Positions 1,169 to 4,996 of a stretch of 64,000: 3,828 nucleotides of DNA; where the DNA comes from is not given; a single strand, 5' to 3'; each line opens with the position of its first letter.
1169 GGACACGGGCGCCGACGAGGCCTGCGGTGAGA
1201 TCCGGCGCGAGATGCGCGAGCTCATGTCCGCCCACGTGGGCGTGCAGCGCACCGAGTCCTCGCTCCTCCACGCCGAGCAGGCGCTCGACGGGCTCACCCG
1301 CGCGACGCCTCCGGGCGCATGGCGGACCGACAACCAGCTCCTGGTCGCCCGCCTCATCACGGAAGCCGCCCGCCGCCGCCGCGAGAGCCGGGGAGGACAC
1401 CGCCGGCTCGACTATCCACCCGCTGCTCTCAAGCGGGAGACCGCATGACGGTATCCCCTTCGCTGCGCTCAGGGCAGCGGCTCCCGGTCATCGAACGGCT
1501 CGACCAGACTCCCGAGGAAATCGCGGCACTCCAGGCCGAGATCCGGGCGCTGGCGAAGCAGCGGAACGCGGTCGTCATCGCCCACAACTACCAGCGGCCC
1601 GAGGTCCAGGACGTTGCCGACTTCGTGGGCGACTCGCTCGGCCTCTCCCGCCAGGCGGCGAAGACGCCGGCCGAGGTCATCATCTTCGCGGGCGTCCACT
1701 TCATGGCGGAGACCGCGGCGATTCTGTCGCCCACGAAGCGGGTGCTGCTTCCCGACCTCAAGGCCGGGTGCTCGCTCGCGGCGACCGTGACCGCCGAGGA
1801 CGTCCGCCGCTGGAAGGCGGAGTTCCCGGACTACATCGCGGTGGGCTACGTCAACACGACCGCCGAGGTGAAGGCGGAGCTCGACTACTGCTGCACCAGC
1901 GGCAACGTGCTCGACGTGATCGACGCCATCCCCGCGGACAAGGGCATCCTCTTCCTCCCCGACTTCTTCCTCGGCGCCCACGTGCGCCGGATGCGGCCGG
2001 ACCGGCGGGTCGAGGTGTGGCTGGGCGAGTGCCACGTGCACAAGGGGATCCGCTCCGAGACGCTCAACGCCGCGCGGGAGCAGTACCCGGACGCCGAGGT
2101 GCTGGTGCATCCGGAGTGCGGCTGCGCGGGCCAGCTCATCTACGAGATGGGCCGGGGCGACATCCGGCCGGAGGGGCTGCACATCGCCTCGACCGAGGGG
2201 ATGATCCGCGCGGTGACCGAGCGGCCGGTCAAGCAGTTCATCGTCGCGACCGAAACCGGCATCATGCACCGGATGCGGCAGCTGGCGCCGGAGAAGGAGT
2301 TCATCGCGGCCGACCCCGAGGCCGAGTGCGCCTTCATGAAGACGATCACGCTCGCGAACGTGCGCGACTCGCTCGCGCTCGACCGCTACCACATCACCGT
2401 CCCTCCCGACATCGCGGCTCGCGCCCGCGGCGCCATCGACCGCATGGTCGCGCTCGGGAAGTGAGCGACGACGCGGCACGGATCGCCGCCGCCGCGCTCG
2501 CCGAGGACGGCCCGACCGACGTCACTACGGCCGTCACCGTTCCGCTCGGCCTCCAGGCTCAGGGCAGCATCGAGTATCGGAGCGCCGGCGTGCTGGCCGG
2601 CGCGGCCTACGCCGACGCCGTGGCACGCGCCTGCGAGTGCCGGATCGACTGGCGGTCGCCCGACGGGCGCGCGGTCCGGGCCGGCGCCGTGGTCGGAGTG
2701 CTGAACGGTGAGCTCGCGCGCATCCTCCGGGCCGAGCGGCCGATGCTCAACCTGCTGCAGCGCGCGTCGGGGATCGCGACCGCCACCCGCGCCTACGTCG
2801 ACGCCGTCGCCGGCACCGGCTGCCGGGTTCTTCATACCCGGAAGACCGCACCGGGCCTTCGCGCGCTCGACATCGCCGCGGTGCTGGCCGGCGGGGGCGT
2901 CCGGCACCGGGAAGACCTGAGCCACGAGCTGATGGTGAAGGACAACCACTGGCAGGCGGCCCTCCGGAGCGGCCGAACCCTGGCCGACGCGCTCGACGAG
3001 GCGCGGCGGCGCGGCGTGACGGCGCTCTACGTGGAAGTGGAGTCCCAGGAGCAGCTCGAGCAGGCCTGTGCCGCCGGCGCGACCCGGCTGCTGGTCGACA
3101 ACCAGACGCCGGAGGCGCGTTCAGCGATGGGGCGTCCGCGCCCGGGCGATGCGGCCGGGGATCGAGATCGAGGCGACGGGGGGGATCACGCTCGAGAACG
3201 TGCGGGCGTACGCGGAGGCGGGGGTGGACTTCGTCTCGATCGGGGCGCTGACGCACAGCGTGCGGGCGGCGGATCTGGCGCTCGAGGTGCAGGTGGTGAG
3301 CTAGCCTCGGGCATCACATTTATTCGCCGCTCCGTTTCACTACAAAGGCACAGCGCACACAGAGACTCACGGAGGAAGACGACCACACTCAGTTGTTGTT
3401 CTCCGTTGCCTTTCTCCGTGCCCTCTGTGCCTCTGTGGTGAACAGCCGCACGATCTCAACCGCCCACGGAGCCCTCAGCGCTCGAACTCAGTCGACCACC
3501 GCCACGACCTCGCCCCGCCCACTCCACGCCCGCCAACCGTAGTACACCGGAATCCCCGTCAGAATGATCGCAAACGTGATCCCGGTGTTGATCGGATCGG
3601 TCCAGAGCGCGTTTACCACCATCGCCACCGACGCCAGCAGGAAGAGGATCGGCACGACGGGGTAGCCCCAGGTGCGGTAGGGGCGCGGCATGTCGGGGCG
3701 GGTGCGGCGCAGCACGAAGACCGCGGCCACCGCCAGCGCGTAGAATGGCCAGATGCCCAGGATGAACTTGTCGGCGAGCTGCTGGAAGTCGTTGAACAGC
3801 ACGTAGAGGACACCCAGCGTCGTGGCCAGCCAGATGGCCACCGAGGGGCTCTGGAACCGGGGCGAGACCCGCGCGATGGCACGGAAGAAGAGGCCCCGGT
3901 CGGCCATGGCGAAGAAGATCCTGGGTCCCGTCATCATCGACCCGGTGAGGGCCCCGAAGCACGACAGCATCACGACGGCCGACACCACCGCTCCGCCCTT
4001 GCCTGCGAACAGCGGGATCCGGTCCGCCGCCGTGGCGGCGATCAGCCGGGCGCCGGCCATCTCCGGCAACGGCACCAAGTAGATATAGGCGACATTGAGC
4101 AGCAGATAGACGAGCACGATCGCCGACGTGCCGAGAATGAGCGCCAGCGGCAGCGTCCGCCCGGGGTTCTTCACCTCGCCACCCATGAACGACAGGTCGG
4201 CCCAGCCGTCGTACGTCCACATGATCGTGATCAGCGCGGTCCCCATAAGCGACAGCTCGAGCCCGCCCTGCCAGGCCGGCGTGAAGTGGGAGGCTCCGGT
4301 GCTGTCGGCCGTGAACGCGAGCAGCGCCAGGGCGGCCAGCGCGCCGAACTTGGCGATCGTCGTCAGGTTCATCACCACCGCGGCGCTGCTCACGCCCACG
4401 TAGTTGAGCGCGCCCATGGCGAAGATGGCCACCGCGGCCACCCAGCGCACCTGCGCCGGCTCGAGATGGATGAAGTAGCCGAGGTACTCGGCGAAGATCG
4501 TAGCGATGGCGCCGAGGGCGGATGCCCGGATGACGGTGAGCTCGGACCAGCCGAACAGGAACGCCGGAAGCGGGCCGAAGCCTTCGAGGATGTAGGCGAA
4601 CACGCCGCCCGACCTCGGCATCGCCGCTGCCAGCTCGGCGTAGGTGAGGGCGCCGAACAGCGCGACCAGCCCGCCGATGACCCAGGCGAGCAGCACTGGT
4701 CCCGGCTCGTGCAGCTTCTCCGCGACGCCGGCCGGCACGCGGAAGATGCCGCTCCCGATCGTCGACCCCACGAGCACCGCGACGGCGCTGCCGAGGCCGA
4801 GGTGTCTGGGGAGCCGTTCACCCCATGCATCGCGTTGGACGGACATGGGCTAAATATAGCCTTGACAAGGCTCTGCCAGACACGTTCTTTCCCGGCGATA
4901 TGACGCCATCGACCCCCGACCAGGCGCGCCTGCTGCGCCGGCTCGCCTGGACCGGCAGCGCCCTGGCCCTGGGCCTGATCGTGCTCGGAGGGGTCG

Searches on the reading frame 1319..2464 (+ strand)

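Call 51: search_protein_families(library=pfam, proteins=[window:1319-2464:+], max_evalue=0.00001)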
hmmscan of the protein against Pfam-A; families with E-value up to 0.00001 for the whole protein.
window:1319-2464:+ (381 aa): 1 family
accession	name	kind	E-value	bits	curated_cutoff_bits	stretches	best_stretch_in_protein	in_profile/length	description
PF02445.21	NadA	-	1e-108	363.4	27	1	74-377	2-294/295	Quinolinate synthetase A protein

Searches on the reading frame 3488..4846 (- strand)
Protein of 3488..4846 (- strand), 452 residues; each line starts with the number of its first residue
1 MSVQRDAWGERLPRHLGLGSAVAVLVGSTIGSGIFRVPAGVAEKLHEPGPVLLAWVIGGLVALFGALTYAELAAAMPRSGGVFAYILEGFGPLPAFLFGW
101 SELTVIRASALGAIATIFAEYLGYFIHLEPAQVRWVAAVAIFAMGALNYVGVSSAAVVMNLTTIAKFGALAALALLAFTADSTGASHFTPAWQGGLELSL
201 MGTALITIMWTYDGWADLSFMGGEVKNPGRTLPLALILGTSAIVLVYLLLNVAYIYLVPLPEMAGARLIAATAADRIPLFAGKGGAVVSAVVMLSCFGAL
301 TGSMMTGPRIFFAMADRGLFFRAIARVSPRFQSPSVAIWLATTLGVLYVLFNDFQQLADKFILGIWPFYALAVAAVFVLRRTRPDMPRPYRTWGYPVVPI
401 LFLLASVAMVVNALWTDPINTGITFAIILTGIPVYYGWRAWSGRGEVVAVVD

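Call 51: search_protein_families(library=pfam, proteins=[window:3488-4846:-], max_evalue=0.00001)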
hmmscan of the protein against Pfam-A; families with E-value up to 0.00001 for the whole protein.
window:3488-4846:- (452 aa): 2 families
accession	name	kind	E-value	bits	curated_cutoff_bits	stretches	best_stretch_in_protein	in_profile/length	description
PF13520.12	AA_permease_2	-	8.8e-56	190.1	27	1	16-431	1-425/427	Amino acid permease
PF00324.27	AA_permease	-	9.2e-24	84.4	24.6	1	24-420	5-427/470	Amino acid permease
